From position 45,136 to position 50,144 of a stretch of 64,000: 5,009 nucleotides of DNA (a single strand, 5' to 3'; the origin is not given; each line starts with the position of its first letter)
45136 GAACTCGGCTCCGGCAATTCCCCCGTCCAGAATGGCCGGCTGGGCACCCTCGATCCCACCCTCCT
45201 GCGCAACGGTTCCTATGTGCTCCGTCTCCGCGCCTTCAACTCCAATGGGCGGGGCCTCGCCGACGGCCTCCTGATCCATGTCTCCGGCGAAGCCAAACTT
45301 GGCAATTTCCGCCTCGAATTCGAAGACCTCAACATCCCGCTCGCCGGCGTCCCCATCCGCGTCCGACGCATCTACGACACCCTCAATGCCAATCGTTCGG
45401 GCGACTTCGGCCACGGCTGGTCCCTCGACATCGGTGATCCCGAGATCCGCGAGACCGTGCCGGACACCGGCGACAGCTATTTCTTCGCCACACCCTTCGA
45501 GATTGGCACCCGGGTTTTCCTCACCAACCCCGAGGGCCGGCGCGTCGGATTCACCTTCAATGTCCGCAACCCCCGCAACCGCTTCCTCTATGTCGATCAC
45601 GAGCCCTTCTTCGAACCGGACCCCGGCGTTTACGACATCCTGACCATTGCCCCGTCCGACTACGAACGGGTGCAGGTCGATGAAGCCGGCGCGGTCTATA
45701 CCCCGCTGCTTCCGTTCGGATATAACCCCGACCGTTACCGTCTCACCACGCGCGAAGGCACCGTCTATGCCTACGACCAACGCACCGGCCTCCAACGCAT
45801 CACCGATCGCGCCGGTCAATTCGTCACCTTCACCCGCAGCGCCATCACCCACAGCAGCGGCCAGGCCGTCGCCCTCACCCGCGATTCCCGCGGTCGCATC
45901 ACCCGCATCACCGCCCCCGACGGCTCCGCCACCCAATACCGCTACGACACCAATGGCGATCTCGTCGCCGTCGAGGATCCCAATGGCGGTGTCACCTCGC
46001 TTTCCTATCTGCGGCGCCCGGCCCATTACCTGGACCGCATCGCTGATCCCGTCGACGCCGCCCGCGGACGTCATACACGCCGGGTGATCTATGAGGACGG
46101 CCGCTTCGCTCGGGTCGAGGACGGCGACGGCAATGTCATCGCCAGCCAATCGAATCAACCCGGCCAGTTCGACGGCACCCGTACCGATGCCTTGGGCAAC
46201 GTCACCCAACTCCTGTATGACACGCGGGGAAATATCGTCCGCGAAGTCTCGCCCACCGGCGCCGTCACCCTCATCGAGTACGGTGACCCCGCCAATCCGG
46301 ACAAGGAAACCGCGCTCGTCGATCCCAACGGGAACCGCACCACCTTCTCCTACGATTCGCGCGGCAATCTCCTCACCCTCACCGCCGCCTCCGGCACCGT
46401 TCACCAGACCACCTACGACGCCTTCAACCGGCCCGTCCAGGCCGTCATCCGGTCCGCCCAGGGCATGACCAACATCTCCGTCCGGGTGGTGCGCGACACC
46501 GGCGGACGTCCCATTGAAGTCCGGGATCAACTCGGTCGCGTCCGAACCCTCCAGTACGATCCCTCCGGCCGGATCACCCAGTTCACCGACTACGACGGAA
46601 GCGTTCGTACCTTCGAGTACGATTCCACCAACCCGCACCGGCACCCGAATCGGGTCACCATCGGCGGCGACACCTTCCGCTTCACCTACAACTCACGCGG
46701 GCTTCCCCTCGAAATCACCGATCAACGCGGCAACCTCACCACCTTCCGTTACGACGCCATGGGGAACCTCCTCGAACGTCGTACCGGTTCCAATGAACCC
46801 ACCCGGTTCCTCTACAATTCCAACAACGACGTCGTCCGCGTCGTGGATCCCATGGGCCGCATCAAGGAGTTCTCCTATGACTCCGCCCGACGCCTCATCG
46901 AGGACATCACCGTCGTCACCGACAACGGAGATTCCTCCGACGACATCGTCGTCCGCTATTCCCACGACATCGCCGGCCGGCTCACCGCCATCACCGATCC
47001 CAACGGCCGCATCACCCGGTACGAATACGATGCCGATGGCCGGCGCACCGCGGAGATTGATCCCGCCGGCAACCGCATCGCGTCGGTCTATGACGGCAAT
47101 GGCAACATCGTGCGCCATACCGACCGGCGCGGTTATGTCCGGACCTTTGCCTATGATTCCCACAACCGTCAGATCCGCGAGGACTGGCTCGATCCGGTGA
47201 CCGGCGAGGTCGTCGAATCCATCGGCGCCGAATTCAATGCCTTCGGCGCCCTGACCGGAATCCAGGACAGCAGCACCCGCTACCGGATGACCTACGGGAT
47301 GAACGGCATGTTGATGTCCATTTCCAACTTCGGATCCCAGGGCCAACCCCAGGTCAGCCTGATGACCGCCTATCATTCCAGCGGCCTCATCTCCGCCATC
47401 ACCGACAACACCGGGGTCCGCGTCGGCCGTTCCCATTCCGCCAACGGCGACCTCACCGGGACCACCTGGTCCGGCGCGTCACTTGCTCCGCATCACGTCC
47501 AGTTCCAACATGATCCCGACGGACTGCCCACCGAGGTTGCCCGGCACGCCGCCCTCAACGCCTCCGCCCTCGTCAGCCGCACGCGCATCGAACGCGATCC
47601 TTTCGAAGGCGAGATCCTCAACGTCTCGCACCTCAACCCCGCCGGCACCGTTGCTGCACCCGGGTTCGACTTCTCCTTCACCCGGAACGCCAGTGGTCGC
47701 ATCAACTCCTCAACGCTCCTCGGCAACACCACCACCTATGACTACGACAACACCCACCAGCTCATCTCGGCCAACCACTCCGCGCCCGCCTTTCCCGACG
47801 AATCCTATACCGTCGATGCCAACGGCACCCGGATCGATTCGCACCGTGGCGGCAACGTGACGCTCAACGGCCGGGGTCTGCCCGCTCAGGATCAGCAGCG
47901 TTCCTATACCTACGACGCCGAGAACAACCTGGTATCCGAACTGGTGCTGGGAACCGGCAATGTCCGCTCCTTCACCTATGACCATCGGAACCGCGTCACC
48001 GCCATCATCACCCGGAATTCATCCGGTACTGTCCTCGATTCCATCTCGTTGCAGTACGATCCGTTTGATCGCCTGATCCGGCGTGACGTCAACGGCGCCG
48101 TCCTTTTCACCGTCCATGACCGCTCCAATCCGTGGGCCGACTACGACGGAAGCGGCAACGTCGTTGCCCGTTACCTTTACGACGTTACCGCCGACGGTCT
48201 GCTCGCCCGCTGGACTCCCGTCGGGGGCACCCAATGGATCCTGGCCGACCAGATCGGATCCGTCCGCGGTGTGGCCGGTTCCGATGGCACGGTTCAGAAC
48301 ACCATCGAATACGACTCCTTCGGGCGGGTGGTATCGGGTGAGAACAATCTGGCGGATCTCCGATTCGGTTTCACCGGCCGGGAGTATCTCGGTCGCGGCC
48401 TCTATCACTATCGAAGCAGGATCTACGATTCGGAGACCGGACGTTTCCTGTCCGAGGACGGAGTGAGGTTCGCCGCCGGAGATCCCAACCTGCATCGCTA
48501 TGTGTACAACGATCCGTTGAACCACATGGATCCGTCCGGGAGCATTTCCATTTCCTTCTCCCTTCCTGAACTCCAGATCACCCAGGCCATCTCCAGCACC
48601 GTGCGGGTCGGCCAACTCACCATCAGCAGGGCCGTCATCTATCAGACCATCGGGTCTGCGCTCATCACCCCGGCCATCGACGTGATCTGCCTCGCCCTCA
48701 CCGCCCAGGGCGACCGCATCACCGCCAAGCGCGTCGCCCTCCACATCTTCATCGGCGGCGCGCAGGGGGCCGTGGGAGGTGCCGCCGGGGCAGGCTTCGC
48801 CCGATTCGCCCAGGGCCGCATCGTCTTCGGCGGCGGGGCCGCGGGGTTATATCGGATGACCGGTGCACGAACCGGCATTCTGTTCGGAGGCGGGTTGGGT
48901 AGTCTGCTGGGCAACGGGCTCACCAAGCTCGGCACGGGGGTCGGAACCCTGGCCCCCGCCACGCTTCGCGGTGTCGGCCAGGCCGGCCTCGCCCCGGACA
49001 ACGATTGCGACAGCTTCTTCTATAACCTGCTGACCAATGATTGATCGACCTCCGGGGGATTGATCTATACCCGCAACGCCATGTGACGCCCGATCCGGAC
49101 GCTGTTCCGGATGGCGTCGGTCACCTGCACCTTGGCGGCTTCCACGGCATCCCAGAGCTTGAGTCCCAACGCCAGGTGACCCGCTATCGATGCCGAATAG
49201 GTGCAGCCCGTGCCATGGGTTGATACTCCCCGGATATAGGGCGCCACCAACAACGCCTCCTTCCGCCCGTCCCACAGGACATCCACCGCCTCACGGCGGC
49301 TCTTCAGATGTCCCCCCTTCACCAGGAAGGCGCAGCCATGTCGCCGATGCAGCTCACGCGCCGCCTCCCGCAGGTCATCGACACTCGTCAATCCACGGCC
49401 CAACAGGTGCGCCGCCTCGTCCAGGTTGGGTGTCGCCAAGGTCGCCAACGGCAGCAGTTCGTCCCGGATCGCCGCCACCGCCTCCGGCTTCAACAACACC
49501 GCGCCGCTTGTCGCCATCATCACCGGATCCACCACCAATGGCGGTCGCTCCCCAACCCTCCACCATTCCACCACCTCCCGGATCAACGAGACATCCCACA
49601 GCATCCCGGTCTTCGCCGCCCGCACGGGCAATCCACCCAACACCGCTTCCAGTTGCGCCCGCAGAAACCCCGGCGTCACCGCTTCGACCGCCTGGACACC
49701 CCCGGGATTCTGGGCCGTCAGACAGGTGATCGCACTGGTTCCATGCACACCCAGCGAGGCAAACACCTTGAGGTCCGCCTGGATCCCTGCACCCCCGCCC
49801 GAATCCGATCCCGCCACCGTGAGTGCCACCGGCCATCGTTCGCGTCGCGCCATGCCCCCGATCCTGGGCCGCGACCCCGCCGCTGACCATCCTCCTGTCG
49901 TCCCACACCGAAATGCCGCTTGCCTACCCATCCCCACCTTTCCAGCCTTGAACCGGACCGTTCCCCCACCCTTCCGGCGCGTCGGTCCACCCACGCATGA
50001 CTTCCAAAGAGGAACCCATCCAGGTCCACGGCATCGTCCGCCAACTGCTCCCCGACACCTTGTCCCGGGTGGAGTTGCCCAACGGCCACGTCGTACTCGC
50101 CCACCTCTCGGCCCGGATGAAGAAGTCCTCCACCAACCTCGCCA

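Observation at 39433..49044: Sec-signal Rhs toxin in an operon with a beta-barrel OMP and a secreted partner, with no T6SS, PAAR or VgrG visible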

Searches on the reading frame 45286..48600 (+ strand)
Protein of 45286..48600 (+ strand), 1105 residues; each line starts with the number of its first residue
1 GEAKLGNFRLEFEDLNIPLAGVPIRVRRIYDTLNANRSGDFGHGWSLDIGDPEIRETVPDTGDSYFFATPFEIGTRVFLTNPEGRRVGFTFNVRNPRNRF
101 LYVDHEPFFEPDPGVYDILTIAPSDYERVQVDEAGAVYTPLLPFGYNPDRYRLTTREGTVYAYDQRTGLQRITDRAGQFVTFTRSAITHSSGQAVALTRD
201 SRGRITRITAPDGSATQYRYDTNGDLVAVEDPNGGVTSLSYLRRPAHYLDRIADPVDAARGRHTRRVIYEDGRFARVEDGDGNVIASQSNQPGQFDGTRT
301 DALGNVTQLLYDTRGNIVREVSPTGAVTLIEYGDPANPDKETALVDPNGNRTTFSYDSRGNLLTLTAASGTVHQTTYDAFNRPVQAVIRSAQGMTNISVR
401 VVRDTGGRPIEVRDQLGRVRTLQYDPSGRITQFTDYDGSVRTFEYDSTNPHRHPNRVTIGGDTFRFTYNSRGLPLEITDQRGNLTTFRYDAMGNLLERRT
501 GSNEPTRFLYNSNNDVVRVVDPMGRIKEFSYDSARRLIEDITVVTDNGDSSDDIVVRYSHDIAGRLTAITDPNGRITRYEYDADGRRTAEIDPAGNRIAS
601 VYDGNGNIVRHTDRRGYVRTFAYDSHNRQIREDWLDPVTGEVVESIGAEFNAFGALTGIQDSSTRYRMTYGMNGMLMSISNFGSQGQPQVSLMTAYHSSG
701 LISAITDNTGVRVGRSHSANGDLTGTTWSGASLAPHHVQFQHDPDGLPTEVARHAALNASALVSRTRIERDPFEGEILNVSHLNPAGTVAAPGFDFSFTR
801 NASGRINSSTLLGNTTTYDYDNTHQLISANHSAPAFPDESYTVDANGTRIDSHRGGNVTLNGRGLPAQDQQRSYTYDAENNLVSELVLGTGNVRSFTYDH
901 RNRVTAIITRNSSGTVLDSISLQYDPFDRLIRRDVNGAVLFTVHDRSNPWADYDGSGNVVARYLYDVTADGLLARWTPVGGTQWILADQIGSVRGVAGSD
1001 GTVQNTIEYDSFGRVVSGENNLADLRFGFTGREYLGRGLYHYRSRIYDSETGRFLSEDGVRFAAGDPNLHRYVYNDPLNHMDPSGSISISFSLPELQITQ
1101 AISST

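Call 104: search_solved_structures(query=window:45286-48600:+, max_evalue=0.00001)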
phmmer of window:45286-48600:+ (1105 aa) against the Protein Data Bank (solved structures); distinct sequences matched with E-value up to 0.00001: 15.
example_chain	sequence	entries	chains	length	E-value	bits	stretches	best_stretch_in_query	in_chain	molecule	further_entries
7q97_A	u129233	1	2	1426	1.5e-38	135.7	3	463-636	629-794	Rhs family protein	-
9pt5_A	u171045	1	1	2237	8.8e-34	119.9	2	981-1090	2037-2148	Teneurin-like protein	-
9ifo_A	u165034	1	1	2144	3.6e-32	114.5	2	981-1085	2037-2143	Teneurin-Like Protein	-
8qjb_A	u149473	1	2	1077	1.4e-27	99.3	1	868-1085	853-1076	T6SS-associated Rhs core domain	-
8qjd_A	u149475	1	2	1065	1.6e-27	99.1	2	311-737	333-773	Salmonella bongori Rhs core domain (residues 360-1420)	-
8qjc_A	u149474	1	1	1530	3.9e-27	97.8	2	311-737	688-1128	T6SS-associated Rhs core and toxin domain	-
8cp6_B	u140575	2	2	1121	5.1e-26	94.1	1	204-616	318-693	Toxin protein Tse5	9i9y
8uy4_A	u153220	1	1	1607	1.8e-24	89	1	416-625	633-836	Tse15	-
8uxt_A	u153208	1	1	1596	4.1e-23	84.5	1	416-625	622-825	Tse15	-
8qja_A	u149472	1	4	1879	1.5e-22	82.7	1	344-627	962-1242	Putative type VI secretion system YD repeat-containing Rhs element Vgr protein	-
8h8a_A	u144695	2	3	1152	3e-22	81.7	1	466-630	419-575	Putative Rhs-family protein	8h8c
8h8b_A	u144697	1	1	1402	2.6e-21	78.6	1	466-630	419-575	Putative Rhs-family protein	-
7pq5_L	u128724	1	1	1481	3.3e-19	71.6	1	349-631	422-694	Tre23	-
8fjp_A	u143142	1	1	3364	4.3e-11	44.7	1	893-1093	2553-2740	salivary gland surface protein 1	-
9on3_A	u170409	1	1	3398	2.4e-07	32.3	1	872-1093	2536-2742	SGS4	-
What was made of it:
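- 45286..48540 (+): YD-repeat shell with the Rhs-associated core, ending at the .............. self-cleavage motif. PDB relatives are 7q97 Rhs, 9pt5 teneurin-like protein and Tse5 (call 104).
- On Rhs/YD-repeat polymorphic toxin: PDB Rhs cores down to 1.5e-38 (call 104).
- The closest solved Rhs cores are T6SS-associated (call 104).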

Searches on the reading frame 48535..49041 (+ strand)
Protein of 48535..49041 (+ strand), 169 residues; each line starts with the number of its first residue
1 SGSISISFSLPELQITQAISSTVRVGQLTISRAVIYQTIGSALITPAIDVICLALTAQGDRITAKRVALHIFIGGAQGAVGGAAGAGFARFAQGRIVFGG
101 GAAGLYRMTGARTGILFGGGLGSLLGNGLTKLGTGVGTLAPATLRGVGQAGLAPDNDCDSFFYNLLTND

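Call 103: search_solved_structures(query=window:48535-49041:+, max_evalue=1)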
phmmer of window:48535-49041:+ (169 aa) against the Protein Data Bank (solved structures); distinct sequences matched with E-value up to 1: 0.

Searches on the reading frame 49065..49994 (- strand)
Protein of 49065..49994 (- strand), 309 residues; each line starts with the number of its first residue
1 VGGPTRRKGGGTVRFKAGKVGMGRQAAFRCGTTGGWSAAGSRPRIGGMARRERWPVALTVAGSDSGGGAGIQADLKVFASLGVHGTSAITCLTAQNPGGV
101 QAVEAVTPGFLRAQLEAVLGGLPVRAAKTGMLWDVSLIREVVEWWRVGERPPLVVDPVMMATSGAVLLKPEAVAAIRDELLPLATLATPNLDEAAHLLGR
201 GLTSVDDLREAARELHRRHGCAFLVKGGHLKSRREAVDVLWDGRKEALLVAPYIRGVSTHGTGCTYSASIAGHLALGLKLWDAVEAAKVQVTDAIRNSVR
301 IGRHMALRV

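Call 8: search_protein_families(library=pfam, proteins=[window:49065-49994:-], max_evalue=0.01)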
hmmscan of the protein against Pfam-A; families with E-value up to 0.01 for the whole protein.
window:49065-49994:- (309 aa): 2 families
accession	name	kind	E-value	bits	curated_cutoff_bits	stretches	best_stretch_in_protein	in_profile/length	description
PF08543.17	Phos_pyr_kin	-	8.9e-81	271.3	27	1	64-304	1-241/246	Phosphomethylpyrimidine kinase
PF00294.29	PfkB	-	5.9e-07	29.6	25.8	1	178-287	178-282/302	pfkB family carbohydrate kinase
